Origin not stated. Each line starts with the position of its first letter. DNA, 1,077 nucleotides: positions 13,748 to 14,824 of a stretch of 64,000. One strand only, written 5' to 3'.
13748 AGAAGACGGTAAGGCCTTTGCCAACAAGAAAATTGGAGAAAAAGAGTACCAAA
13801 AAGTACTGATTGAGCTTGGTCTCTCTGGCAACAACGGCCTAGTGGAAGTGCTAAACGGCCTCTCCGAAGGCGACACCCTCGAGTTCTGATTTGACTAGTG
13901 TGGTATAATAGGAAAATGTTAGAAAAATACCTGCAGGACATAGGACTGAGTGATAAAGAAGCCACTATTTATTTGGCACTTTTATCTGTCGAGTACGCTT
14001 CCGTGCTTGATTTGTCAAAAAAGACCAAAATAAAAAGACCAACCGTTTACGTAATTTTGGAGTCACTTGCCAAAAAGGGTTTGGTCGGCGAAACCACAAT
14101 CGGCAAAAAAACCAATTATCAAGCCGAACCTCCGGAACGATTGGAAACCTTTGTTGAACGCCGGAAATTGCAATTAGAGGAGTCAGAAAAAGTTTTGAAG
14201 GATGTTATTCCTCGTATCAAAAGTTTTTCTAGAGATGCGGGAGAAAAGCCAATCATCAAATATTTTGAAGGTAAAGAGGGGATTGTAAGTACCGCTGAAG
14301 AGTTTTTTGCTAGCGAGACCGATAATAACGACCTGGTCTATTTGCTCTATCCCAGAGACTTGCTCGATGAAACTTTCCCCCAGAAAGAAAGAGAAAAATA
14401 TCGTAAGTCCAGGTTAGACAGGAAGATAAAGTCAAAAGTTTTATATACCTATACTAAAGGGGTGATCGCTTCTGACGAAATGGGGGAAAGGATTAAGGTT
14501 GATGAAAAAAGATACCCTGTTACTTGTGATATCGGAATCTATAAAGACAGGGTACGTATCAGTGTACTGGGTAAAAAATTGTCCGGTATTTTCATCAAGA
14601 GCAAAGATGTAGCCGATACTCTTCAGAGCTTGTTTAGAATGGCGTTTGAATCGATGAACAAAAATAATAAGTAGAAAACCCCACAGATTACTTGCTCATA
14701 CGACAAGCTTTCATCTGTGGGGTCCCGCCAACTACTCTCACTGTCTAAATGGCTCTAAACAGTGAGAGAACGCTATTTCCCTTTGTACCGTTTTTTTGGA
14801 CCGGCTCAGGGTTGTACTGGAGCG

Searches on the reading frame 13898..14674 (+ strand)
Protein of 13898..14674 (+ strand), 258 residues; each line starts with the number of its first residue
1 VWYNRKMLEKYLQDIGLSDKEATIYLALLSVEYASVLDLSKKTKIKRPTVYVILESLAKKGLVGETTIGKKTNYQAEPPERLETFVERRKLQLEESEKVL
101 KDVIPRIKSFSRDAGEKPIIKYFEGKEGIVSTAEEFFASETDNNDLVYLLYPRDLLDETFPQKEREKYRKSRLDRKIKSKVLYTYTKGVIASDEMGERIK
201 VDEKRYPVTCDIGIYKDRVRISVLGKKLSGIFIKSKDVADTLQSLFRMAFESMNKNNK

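Call 6: search_protein_families(library=pfam, proteins=[window:13898-14674:+], max_evalue=1)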
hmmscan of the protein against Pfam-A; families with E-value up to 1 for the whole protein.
window:13898-14674:+ (258 aa): 14 families
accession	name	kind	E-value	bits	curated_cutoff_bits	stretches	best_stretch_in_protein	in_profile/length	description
PF01978.25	TrmB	-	5.6e-15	55.4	25.6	1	12-80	1-68/68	Sugar-specific transcriptional regulator TrmB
PF03965.22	Penicillinase_R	-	0.00037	21.3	22.6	1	34-77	18-65/115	Penicillinase repressor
PF13730.12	HTH_36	-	0.0006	20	25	1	16-63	2-55/55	Helix-turn-helix domain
PF24033.1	DUF7342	-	0.0035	17.8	31.6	1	36-109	20-91/150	Family of unknown function (DUF7342)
PF01325.25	Fe_dep_repress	-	0.0052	17.4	26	1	23-63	12-52/60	Iron dependent repressor, N-terminal DNA binding domain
PF21984.2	DnaD_N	-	0.008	16.8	27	1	8-64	5-66/101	DnaD N-terminal domain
PF07106.19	TBPIP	-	0.0081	16.5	22.8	1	41-74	27-59/62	TBPIP/Hop2 winged helix domain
PF12802.13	MarR_2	-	0.026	15.1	27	1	16-63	2-50/61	MarR family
PF13412.12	HTH_24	-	0.032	14.2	21.9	1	34-63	18-47/48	Winged helix-turn-helix DNA-binding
PF21476.4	PF0610-like_N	-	0.043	14.5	33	1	27-59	8-40/50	PF0610-like, N-terminal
PF02082.26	Rrf2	-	0.086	13.4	30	1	22-75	11-64/132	Iron-dependent Transcriptional regulator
PF01475.25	FUR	-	0.12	13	23.1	1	40-83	36-80/121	Ferric uptake regulator family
PF03962.21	Mnd1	-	0.13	13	23.5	0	39-74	21-56/60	Mnd1 HTH domain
PF09339.16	HTH_IclR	-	0.14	12.4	22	1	35-63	20-48/52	IclR helix-turn-helix domain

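Call 65: search_protein_families(library=ncbifam, proteins=[window:13916-14674:+], max_evalue=0.1)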
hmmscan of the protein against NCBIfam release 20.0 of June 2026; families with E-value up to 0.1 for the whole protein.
window:13916-14674:+ (252 aa): 11 families
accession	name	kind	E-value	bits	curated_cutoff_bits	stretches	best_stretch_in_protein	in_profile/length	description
NF047390.1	TransRegTrmBL1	equivalog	2.5e-06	26.7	650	1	4-128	8-127/341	HTH-type sugar sensing transcriptional regulator TrmBL1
NF053756.1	MreA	equivalog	2.5e-05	24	100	1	4-62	8-66/110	MreA family transcriptional regulator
NF053606.1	Sta1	subfamily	0.00023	21.2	80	1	10-61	17-68/100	Sta1 family transcriptional regulator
NF040939.2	trans_reg_lrs14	equivalog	0.00051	20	90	1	10-60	18-69/103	Lrs14 family HTH-type transcriptional regulator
NF053660.1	ORF80_fam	equivalog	0.00063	19.6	95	1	20-57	9-46/70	ORF80 family leucine zipper DNA-binding protein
NF033788.1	HTH_metalloreg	subfamily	0.00067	19.4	55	1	20-75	17-73/77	metalloregulator ArsR/SmtB family transcription factor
NF041141.1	tran_reg_TrmBL2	equivalog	0.0012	18.5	530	1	8-89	13-94/264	HTH-type transcriptional regulator TrmBL2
NF047392.1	TransRegTrmBHalo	equivalog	0.0019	17.3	500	1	3-58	10-65/349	HTH-type sugar sensing transcriptional regulator TrmB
TIGR00738.1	rrf2_super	superfamily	0.0023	17.8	73.3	1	16-69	13-66/132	Rrf2 family transcriptional regulator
NF040851.1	tran_reg_TrmB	equivalog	0.0038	16.4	600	1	4-103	9-104/338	HTH-type sugar-sensing transcriptional regulator TrmB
TIGR01884.1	cas_HTH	subfamily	0.02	14.3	60.2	1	8-64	137-192/202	CRISPR-associated CARF protein Csa3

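Call 66: search_protein_families(library=padloc, proteins=[window:13916-14674:+], max_evalue=0.1)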
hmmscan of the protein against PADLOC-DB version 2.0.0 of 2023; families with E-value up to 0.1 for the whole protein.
window:13916-14674:+ (252 aa): 11 families
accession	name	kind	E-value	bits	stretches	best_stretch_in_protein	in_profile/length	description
PDLC01044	Csa3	-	8.9e-05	20.5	1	10-62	133-182/194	Type I-A associated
PDLC01858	CARF3--CARF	-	0.00014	19.9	1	6-61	137-191/204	-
PDLC01434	CasR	-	0.0013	16.6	1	7-64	122-178/191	"CAS-I,CAS-II,CAS-III,CAS-IV,CAS-V,CAS-VI; associated_signaling"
PDLC01268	CasR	-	0.0015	16.5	1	8-66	119-172/179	"CAS-I,CAS-II,CAS-III,CAS-IV,CAS-V,CAS-VI; associated_signaling"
PDLC01438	Csa3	-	0.0022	16.1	1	16-98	150-228/305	"CAS-I,CAS-II,CAS-III,CAS-IV,CAS-V,CAS-VI; associated_signaling"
PDLC01849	CARF3--CARF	-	0.0042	14.8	1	9-59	134-183/197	-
PDLC03963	SoFic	-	0.0042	14.5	1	12-68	292-348/361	-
PDLC04368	PDC-M05A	-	0.0072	14.2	1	30-72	32-74/201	-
PDLC01875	CARF3--CARF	-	0.0087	13.9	1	27-74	160-207/219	-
PDLC01848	CARF3--CARF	-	0.012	13.3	1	14-61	138-183/197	-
PDLC01863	CARF3--CARF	-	0.014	13.2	1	10-62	116-167/182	-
